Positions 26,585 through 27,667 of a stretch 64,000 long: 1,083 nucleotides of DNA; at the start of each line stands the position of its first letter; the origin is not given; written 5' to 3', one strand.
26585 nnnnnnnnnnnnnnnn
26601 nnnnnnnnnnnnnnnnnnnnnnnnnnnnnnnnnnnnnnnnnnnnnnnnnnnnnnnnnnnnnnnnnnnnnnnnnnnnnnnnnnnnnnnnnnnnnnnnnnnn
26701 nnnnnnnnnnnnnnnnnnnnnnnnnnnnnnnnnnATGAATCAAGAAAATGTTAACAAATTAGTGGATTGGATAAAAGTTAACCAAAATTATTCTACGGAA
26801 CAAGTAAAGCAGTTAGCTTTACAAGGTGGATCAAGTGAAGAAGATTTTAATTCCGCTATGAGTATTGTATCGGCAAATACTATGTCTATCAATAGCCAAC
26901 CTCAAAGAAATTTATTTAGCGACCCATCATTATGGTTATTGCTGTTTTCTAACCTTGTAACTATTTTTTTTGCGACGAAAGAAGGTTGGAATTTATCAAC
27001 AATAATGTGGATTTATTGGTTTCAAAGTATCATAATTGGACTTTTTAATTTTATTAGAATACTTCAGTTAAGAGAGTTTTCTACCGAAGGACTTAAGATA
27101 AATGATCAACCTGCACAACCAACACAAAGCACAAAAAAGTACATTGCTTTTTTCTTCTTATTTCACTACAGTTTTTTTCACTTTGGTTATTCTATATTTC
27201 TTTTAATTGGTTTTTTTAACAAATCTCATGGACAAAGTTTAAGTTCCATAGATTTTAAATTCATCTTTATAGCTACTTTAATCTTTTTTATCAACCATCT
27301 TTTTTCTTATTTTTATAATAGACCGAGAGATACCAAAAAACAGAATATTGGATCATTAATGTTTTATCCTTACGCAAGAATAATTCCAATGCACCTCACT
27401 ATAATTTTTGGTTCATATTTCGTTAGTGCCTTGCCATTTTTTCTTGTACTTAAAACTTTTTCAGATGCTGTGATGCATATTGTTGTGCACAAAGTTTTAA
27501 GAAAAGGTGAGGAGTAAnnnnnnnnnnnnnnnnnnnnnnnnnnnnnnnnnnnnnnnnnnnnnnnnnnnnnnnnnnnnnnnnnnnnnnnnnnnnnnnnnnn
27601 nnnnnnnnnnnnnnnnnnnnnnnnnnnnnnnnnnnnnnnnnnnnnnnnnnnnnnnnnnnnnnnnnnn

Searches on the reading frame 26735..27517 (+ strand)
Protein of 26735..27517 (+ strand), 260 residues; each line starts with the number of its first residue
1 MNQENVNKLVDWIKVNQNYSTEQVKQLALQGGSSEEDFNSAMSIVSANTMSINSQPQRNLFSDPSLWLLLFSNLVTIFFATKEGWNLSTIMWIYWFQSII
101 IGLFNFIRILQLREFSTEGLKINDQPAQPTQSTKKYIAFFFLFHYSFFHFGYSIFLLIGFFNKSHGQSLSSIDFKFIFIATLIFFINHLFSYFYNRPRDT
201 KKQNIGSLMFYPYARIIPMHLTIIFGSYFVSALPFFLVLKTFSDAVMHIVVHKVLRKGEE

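Call 38: search_protein_families(library=pfam, proteins=[window:26735-27517:+], max_evalue=0.0001)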
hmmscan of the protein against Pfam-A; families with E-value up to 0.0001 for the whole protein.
window:26735-27517:+ (260 aa): 1 family
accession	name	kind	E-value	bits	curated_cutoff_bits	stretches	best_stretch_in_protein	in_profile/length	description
PF20108.4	DUF6498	-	3e-44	151.2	23.7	1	61-254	7-200/207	Family of unknown function (DUF6498)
